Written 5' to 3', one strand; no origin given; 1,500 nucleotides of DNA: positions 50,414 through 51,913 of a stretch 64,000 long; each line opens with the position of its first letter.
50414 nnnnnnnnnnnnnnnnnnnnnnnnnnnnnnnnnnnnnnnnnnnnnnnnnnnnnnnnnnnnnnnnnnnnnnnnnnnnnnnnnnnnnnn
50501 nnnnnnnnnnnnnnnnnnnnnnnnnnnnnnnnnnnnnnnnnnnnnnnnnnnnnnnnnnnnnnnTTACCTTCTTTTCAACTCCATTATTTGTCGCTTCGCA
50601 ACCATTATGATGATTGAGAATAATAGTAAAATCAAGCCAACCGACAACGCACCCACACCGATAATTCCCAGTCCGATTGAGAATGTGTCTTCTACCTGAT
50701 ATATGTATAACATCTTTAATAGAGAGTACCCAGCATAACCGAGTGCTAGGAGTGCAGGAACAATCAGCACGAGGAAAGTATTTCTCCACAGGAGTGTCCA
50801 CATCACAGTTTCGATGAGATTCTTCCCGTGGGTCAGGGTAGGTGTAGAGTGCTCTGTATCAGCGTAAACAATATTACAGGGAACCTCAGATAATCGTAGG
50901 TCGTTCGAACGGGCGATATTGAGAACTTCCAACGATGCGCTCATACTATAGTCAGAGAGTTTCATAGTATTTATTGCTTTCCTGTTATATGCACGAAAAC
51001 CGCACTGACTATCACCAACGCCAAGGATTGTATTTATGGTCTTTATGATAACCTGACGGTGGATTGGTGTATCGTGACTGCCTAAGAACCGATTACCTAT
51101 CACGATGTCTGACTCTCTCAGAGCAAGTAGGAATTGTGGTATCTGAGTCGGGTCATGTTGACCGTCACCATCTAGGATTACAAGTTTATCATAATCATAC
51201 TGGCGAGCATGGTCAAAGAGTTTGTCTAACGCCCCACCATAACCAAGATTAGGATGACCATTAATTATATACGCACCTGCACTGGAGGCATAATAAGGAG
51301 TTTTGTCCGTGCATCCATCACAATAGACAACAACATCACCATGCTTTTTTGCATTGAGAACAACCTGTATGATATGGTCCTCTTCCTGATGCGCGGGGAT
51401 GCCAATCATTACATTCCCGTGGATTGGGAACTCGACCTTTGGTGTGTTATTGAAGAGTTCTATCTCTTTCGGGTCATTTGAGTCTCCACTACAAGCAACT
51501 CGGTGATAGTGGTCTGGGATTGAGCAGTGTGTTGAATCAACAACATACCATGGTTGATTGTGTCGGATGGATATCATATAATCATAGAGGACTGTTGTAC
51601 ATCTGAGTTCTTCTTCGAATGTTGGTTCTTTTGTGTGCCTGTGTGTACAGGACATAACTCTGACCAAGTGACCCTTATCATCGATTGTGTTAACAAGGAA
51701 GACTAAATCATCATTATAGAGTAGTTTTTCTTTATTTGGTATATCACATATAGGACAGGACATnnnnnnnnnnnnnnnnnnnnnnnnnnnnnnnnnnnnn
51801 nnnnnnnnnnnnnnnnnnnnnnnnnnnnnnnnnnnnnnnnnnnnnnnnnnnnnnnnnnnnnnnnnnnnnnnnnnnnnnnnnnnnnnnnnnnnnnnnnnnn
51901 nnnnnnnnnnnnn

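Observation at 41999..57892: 16-kb glycan island lacking the promoter motif and encoding a complete sedoheptulose-7-P to NDP-heptose route with a DUSP-type phosphatase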

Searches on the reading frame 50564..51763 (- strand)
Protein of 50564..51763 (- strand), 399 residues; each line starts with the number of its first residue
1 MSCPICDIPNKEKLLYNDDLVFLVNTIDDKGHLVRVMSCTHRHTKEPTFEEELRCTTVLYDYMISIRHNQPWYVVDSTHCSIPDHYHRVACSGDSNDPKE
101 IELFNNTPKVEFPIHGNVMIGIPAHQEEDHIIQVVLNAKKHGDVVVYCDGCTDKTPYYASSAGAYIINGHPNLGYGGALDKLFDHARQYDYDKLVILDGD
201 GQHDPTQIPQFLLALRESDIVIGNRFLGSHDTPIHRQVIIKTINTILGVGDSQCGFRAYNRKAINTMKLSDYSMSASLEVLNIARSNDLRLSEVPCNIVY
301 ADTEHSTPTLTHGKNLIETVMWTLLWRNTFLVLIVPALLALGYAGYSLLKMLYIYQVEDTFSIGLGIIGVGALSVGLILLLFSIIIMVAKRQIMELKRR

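Call 5: search_protein_families(library=pfam, proteins=[window:50564-51763:-], max_evalue=0.01)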
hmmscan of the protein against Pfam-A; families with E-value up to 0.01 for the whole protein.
window:50564-51763:- (399 aa): 1 family
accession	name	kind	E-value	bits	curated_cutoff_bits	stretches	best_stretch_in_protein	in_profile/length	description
PF00535.33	Glycos_transf_2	-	3.3e-10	40.6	23.3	1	120-238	2-128/168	Glycosyl transferase family 2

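Call 51: find_homologous_proteins(query=window:50564-51763:-, max_evalue=1e-10)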
Query window:50564-51763:- (399 aa): 408 proteins with E <= 1e-10 among 5836 candidates; the best 120 are listed.
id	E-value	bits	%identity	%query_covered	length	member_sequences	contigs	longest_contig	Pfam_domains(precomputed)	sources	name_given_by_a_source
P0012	2.3e-273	924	100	100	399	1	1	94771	PF00535.33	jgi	-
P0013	1.0e-159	550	57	100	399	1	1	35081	PF13641.13,PF00535.33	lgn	-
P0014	2.1e-146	506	55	100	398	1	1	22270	PF13641.13,PF00535.33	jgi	jgi:glycosyltransferase involved in cell wall biosynthesis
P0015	5.2e-145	501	55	100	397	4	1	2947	PF00535.33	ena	-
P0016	7.9e-144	497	54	99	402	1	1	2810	PF00535.33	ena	-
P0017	1.6e-132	460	51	100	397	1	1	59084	PF00535.33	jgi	-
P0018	3.8e-131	456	57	84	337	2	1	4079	PF00535.33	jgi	-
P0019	7.5e-127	441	54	91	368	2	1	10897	PF00535.33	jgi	jgi:glycosyltransferase involved in cell wall biosynthesis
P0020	2.0e-123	430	52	99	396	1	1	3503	PF00535.33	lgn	-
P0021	7.1e-122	425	50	99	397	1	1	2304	PF00535.33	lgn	-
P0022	7.1e-120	418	51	99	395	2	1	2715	PF00535.33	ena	-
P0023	1.6e-119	417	47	99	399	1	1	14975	PF00535.33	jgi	-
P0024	2.8e-119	417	51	99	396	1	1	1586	PF00535.33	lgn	-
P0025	6.8e-119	415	49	99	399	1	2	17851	PF00535.33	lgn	-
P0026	8.7e-117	408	50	99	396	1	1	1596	PF00535.33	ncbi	-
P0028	9.9e-112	392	47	99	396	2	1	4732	PF00535.33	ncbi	-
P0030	5.4e-109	383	44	99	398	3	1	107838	PF00535.33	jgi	-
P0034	2.0e-107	377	46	100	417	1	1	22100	PF00535.33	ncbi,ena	-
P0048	7.9e-92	326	40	99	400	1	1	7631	PF00535.33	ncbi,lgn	-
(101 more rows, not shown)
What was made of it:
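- Its named cellular homologues are archaeal Dol-P glycosyltransferases (call 51).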

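Call 53: list_cluster_members(proteins=[P0034, P0026, P0028, P0048])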
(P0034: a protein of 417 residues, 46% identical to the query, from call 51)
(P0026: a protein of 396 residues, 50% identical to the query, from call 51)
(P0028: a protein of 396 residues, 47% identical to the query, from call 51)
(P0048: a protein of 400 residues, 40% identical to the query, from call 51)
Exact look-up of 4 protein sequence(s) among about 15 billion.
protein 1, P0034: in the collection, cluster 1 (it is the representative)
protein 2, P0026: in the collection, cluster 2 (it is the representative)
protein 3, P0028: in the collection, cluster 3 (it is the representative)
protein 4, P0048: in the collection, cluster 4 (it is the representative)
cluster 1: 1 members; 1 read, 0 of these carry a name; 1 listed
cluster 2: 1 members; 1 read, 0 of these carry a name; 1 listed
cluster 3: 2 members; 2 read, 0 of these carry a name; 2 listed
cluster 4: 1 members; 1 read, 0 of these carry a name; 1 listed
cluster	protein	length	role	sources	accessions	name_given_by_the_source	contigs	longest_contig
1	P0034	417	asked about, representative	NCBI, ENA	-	-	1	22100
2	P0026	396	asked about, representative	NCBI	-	-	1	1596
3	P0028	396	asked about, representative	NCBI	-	-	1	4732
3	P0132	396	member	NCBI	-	-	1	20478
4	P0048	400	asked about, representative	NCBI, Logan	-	-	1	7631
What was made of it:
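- Tried and rejected: Names for the NCBI-sourced GT2 homologues: none are recorded (call 53).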

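Call 54: find_encoding_contigs(protein=P0030, flank=10000, max_places=2)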
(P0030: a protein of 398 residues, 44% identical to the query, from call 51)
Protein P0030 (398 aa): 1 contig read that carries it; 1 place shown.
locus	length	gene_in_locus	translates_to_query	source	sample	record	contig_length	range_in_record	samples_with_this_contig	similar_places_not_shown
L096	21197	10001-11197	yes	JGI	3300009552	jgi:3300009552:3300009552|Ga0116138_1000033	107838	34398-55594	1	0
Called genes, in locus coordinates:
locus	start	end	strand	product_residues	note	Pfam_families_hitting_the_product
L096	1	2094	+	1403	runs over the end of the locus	-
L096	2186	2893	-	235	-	PF07460:NUMOD3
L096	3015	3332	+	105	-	-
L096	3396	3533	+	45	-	-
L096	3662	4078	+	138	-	-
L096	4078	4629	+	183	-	-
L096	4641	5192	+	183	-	-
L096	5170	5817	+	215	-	-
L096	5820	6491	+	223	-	-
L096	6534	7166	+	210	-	-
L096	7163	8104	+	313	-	PF00288:GHMP_kinases_N, PF08544:GHMP_kinases_C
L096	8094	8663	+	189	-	-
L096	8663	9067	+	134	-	PF00782:DSPc, PF22784:PTP-SAK (weak)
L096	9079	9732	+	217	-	PF00923:TAL_FSA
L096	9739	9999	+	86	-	-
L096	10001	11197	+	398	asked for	PF00535:Glycos_transf_2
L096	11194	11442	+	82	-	-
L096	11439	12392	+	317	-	PF01073:3Beta_HSD, PF01370:Epimerase, PF04321:RmlD_sub_bind, PF07993:NAD_binding_4 (faint), PF16363:GDP_Man_Dehyd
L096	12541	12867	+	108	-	-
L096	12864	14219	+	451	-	PF04055:Radical_SAM (weak)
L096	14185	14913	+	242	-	PF14602:Hexapep_2 (weak), PF00132:Hexapep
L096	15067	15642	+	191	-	PF13578:Methyltransf_24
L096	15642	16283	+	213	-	PF13489:Methyltransf_23, PF07021:MetW (weak), PF13847:Methyltransf_31, PF08241:Methyltransf_11, PF08242:Methyltransf_12 (weak), PF13649:Methyltransf_25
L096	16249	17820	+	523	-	PF02516:STT3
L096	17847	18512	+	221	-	PF08241:Methyltransf_11 (weak)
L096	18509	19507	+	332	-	PF00535:Glycos_transf_2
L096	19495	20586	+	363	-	PF02350:Epimerase_2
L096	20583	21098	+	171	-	-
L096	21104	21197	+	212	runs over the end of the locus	PF13489:Methyltransf_23 (weak), PF13847:Methyltransf_31 (weak), PF08241:Methyltransf_11 (weak)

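Call 55: find_encoding_contigs(protein=P0034, flank=10000, max_places=2)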
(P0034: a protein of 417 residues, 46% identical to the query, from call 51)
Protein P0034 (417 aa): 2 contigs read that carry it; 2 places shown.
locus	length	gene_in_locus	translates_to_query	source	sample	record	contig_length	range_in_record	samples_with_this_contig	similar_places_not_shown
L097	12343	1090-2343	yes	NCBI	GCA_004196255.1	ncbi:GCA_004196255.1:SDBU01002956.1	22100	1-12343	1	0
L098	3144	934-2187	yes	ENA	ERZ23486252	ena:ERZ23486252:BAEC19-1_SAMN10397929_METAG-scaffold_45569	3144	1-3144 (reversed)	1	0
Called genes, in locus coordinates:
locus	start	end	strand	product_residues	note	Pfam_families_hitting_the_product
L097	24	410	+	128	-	PF00782:DSPc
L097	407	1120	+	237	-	PF00923:TAL_FSA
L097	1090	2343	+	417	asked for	PF00535:Glycos_transf_2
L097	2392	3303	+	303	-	PF01073:3Beta_HSD, PF01370:Epimerase, PF04321:RmlD_sub_bind, PF16363:GDP_Man_Dehyd, PF07993:NAD_binding_4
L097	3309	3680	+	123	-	-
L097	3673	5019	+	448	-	PF04055:Radical_SAM (weak)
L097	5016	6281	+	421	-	PF01663:Phosphodiest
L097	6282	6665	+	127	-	-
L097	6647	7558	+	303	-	PF00534:Glycos_transf_1 (weak), PF13692:Glyco_trans_1_4 (weak)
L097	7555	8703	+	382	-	PF00155:Aminotran_1_2, PF01041:DegT_DnrJ_EryC1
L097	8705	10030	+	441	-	PF02310:B12-binding, PF04055:Radical_SAM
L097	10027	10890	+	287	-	PF01073:3Beta_HSD, PF01370:Epimerase, PF02719:Polysacc_synt_2, PF04321:RmlD_sub_bind, PF07993:NAD_binding_4 (faint), PF13460:NAD_binding_10, PF16363:GDP_Man_Dehyd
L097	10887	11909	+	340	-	PF04055:Radical_SAM, PF13186:SPASM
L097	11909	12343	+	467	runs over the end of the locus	-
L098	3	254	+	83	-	?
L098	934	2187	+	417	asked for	PF00535:Glycos_transf_2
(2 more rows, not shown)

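Call 64: search_protein_families(library=pfam, proteins=[L096:16249-17820:+, L096:14185-14913:+, L096:12541-12867:+], max_evalue=1)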
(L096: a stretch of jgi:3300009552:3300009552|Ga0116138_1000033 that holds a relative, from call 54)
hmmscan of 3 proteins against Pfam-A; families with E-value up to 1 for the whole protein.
L096:16249-17820:+ (523 aa): 3 families
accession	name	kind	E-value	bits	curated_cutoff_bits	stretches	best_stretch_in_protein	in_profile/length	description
PF02516.20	STT3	-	9.4e-11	42.3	24.5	1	73-244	78-243/405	Oligosaccharyl transferase STT3, N-terminal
PF13231.12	PMT_2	-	1.7e-05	25.5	26.1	1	94-225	25-154/160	Dolichyl-phosphate-mannose-protein mannosyltransferase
PF16407.11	PKD_2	-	0.12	13.1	39.2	1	425-486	76-138/157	PKD-like family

L096:14185-14913:+ (242 aa): 2 families
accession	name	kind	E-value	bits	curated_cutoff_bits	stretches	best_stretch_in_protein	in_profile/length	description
PF00132.30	Hexapep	-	2.3e-07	30.7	27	1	139-172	3-36/36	Bacterial transferase hexapeptide (six repeats)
PF14602.12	Hexapep_2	-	2.4e-06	27.6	27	1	138-172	2-34/34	Hexapeptide repeat of succinyl-transferase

L096:12541-12867:+ (108 aa): 1 family
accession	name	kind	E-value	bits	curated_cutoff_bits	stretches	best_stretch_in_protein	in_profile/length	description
PF11457.13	DUF3021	-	0.031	14.9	24.7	1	22-98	40-118/130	Protein of unknown function (DUF3021)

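Call 71: predict_structure(alignment_id=A4)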
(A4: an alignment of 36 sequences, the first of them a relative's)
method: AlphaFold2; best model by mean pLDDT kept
length: 399 residues; sequences in the alignment: 36
mean_pLDDT: 87.6   pTM: 0.61
mean pLDDT of the five models: 87.6, 86.7, 86.5, 84.9, 83.6
residues with pLDDT >= 90: 240; 70-90: 108; 50-70: 51; < 50: 0
segments of 3 or more residues with pLDDT < 50: none
pLDDT, mean of each block of 10 residues (from residue 1): 89 95 93 94 96 95 79 88 93 91 92 80 94 92 94 94 92 90 95 94 90 92 78 66 66 87 94 81 90 84 56 66 80 94 97 95 95 97 90 71
secondary structure, 60 per line:
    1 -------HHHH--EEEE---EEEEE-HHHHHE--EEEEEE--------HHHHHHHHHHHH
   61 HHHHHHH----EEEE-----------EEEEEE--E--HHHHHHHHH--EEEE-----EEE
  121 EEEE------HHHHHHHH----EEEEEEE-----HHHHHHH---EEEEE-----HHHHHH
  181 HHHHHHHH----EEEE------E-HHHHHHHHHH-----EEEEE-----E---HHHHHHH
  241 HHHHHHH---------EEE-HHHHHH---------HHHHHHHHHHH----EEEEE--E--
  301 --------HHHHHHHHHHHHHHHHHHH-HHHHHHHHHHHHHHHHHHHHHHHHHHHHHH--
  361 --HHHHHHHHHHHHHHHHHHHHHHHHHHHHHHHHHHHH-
elements in order: H8-11 E14-17 E21-25 H27-31 E35-40 H49-67 E72-75 E87-92 H98-106 E109-112 E118-124 H131-138 E143-149 H155-161 E165-169 H175-188 E193-196 H205-214 E220-224 H234-247 E257-259 H261-266 H276-286 E291-295 H309-327 H329-358 H363-398

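Call 81: find_encoding_contigs(protein=P0013, flank=10000, max_places=1)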
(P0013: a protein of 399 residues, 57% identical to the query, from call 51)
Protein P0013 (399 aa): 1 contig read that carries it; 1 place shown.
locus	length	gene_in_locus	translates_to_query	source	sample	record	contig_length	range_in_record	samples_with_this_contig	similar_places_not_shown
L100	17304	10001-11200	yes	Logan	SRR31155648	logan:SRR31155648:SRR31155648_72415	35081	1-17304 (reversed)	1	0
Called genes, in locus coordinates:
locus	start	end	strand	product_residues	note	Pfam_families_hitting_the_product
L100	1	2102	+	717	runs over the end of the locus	-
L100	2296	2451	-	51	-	-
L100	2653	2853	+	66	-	-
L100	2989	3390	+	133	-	-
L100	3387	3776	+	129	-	-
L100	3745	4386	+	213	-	PF00535:Glycos_transf_2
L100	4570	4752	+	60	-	-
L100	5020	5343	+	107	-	-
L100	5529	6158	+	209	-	-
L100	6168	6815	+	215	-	-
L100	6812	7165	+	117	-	-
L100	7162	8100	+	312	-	PF00288:GHMP_kinases_N, PF08544:GHMP_kinases_C (weak)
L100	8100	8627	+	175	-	-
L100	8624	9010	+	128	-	PF00782:DSPc, PF22785:Tc-R-P (weak)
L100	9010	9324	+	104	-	-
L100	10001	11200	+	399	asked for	PF00535:Glycos_transf_2, PF13641:Glyco_tranf_2_3 (weak)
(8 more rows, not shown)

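Call 82: find_encoding_contigs(protein=P0017, flank=10000, max_places=1)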
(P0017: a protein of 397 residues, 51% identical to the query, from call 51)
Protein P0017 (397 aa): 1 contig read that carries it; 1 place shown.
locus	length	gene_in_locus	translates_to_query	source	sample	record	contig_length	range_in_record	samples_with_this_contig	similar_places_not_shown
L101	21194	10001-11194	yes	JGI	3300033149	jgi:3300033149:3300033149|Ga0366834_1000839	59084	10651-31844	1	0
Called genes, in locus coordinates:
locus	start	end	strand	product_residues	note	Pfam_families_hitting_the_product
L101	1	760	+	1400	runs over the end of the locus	-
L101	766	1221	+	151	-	-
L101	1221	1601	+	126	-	-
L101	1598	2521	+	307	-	-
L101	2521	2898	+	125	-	-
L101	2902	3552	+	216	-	PF00535:Glycos_transf_2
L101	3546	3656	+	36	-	-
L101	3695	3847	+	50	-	-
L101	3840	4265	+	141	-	-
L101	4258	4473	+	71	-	-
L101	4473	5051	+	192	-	-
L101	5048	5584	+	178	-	-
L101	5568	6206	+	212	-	-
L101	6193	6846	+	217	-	-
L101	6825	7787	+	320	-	PF00288:GHMP_kinases_N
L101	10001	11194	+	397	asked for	PF00535:Glycos_transf_2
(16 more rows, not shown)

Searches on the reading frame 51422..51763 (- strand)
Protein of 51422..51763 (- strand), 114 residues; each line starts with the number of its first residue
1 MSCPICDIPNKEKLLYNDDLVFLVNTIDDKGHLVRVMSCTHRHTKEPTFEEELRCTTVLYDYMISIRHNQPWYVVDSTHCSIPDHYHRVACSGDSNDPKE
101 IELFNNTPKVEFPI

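Call 47: search_solved_structures(query=A2, max_evalue=10, show_alignments=3)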
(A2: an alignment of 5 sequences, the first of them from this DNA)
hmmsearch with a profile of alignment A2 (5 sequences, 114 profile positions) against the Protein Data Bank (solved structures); distinct sequences matched with E-value up to 10: 5.
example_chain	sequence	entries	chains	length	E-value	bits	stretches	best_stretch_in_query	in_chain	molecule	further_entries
7b1b_D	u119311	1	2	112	0.039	16.8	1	8-62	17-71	AAEL013433-PA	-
7b1c_D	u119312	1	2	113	0.04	16.8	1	8-62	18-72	AAEL013433-PA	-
3wxy_A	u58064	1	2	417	0.73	12.7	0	67-111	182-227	Putative uncharacterized protein csyB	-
3wxz_A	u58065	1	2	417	0.73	12.7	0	67-111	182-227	Putative uncharacterized protein csyB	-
3wy0_A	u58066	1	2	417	0.73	12.7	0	67-111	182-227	Putative uncharacterized protein csyB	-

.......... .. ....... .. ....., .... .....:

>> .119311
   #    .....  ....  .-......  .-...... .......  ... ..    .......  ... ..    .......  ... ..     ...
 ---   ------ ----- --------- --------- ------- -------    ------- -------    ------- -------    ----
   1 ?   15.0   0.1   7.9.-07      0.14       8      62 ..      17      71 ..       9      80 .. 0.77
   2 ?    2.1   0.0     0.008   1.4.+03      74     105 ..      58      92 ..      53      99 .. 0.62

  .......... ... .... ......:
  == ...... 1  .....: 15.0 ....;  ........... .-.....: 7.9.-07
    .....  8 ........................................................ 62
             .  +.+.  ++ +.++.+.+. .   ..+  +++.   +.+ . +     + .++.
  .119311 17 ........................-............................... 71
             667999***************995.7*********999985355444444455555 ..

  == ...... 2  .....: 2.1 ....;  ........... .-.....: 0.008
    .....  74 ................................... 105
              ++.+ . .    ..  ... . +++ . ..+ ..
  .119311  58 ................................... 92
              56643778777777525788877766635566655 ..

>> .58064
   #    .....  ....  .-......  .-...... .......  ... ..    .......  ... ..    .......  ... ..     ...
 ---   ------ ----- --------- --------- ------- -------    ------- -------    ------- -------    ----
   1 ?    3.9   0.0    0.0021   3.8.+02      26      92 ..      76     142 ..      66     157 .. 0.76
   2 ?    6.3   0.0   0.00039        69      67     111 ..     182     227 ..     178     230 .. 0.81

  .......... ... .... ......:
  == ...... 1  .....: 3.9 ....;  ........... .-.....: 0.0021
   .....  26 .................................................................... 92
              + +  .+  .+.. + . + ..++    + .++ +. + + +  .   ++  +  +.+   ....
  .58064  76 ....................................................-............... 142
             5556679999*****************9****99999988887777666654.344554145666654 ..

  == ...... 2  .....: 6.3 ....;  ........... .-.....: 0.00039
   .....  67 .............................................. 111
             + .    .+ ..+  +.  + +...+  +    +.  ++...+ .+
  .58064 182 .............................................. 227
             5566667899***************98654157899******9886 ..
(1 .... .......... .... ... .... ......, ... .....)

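Call 50: find_homologous_proteins(query=window:51422-51763:-, max_evalue=0.01)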
Query seq(114 aa): no candidate shares three 5-residue words with the query. No homologue found.

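Call 74: search_solved_structures(query=A5, max_evalue=10, show_alignments=3)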
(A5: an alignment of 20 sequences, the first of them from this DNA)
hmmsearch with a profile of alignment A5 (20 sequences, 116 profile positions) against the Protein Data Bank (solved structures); distinct sequences matched with E-value up to 10: 5.
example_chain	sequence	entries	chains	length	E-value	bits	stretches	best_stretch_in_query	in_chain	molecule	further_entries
7b1b_D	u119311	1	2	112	0.055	16.5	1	10-66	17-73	AAEL013433-PA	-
7b1c_D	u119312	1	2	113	0.058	16.4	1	10-66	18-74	AAEL013433-PA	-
9lq5_B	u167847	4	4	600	0.45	13.5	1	31-111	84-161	Type III-B CRISPR-associated protein Cas10/Cmr2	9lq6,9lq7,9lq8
5ln4_A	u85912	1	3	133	0.74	12.8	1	59-91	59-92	pH 6 antigen,pH 6 antigen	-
3oj7_A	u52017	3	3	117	0.86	12.6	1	2-47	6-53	Putative histidine triad family protein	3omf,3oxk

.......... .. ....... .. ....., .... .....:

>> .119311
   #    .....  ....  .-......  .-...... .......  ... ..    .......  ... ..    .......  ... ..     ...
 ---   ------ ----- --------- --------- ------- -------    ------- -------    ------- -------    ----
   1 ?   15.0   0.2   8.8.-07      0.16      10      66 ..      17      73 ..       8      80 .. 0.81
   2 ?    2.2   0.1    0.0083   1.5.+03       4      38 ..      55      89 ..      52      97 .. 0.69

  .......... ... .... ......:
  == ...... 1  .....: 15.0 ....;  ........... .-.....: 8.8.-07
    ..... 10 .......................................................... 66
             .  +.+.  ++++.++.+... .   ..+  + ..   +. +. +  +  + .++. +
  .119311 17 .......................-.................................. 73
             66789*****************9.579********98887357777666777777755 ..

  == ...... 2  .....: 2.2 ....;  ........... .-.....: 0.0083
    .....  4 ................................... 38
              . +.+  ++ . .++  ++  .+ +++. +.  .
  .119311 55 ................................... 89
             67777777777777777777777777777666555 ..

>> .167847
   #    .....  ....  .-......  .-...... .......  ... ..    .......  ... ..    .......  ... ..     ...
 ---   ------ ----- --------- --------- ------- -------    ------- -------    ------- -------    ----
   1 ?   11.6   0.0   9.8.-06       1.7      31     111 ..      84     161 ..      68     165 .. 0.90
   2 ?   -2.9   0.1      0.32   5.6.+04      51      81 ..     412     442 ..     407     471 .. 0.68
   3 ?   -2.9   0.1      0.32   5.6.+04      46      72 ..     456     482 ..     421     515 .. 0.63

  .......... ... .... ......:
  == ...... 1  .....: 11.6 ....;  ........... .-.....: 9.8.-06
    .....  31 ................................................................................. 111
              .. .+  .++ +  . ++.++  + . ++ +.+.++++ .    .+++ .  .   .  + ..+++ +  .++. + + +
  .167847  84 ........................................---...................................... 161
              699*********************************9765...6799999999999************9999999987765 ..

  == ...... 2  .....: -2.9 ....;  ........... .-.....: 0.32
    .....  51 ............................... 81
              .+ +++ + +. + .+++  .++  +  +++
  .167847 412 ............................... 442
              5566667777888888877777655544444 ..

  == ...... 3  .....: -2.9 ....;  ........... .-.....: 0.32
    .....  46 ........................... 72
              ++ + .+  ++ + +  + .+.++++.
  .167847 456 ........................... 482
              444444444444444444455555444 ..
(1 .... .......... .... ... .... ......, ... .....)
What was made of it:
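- Tried and rejected: PDB profile search: best HIT hit E 0.86 (calls 47, 74).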

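Call 75: search_protein_families(library=pfam, alignment_id=A5, max_evalue=10)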
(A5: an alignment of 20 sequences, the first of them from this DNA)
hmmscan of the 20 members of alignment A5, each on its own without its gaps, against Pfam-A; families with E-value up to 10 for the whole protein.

A. member 1, seq(114 aa): 1 family
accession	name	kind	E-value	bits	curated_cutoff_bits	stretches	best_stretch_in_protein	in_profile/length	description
PF05912.17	DUF870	-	0.011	16.2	27.1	1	14-107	12-104/112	Caenorhabditis elegans protein of unknown function (DUF870)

B. families by the number of members that match (of 20 scanned): 20 families
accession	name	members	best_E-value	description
PF03759.18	PRONE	2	0.00056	PRONE (Plant-specific Rop nucleotide exchanger)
PF04055.27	Radical_SAM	1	0.0085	Radical SAM superfamily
PF05912.17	DUF870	1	0.011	Caenorhabditis elegans protein of unknown function (DUF870)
PF02742.21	Fe_dep_repr_C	1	0.018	Iron dependent repressor, metal binding and dimerisation domain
PF07137.17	VDE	1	0.023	VDE lipocalin domain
PF11969.13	DcpS_C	1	0.028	Scavenger mRNA decapping enzyme C-term binding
PF14214.11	Helitron_like_N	1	0.039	Helitron helicase-like domain at N-terminus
PF14353.12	CpXC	1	0.049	CpXC protein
PF24645.1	DUF7639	1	0.053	Domain of unknown function (DUF7639)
PF07484.17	Collar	1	0.065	Phage Tail Collar Domain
PF06048.17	DUF927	1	0.076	Domain of unknown function (DUF927)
PF13671.12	AAA_33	1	0.09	AAA domain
PF04447.17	dATP-dGTP_PPHyd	1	0.14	dATP/dGTP pyrophosphohydrolase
PF20417.3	Gemin6_C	1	0.15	Gemin6 C-terminal domain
PF18213.6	SUB1_ProdP9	1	0.16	SUB1 protease Prodomain ProdP9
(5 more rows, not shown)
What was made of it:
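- Tried and rejected: Pfam: one member hits DcpS_C at E 0.028 (call 75).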
